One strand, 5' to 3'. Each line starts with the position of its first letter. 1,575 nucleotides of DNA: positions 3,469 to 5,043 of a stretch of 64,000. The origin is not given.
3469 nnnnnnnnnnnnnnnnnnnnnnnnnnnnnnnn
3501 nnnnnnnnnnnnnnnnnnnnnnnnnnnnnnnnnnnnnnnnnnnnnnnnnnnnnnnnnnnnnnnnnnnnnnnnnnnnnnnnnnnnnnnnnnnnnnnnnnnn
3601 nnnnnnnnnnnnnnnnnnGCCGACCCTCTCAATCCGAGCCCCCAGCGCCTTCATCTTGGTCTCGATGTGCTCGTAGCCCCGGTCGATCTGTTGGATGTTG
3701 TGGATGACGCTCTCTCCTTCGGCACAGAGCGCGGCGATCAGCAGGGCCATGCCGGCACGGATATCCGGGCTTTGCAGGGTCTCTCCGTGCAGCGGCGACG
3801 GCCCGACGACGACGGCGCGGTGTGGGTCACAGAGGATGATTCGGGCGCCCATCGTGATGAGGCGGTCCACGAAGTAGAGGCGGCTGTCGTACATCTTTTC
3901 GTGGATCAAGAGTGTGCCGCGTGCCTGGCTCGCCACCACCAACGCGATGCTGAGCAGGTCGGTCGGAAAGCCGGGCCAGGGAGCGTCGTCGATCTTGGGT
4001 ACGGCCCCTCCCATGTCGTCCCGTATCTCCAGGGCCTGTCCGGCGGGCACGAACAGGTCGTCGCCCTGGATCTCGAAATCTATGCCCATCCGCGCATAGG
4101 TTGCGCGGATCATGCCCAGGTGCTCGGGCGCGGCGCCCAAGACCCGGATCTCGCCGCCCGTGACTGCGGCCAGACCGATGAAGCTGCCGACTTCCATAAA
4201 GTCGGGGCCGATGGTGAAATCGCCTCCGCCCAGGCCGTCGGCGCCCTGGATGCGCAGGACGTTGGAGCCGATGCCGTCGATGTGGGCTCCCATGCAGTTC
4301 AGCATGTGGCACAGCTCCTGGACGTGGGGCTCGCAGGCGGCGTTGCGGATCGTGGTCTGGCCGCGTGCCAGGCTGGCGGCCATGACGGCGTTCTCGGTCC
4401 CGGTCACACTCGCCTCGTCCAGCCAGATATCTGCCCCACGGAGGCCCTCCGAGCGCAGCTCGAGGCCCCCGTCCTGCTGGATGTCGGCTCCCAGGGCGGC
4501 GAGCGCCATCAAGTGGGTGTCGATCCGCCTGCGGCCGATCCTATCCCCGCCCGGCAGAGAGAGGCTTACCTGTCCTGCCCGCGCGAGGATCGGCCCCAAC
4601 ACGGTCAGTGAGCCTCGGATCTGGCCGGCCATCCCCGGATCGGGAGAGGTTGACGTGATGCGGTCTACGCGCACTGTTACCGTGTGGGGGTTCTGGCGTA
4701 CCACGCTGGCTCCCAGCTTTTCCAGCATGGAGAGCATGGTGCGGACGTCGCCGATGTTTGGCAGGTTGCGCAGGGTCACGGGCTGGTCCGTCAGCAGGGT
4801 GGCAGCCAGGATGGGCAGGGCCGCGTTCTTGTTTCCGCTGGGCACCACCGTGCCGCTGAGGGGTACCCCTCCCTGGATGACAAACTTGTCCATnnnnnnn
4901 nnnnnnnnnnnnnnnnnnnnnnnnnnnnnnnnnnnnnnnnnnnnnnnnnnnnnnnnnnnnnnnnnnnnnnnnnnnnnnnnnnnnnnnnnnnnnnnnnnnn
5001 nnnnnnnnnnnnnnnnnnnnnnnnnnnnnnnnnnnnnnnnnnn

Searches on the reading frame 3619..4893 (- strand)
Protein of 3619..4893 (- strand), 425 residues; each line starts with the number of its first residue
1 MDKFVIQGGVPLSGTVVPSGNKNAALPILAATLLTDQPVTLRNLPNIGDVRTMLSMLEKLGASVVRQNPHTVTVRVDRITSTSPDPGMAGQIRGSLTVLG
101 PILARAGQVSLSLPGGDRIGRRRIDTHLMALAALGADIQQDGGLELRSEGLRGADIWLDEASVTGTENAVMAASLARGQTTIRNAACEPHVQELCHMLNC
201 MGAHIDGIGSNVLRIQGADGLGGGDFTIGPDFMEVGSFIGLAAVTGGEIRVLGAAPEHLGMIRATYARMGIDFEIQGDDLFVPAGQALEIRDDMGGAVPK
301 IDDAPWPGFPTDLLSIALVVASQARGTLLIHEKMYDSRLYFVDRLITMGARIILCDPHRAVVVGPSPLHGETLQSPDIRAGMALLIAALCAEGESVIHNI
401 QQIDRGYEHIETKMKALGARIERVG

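Call 60: list_cluster_members(proteins=[window:3619-4893:-, P0025, P0036, P0035, P0024])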
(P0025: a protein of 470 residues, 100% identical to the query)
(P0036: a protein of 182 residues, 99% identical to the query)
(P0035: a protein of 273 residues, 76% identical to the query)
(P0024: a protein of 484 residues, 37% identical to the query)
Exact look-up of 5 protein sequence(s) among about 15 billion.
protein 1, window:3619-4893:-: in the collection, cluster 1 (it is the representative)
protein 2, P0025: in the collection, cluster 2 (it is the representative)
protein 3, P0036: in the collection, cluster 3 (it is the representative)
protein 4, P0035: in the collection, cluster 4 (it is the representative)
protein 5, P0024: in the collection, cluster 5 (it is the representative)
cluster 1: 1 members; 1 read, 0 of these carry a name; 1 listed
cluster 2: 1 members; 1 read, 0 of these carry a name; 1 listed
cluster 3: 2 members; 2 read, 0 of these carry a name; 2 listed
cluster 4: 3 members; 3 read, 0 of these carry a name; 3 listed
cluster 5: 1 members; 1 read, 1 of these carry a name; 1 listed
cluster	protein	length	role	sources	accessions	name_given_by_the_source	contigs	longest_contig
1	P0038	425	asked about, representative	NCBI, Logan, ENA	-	-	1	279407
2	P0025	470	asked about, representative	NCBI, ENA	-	-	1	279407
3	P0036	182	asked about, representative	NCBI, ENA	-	-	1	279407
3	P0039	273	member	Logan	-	-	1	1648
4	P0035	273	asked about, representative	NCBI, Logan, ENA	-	-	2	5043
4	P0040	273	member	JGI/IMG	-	-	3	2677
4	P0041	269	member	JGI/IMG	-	-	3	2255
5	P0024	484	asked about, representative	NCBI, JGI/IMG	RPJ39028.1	MAG: hypothetical protein EHM35_03240, partial [Planctomycetaceae bacterium]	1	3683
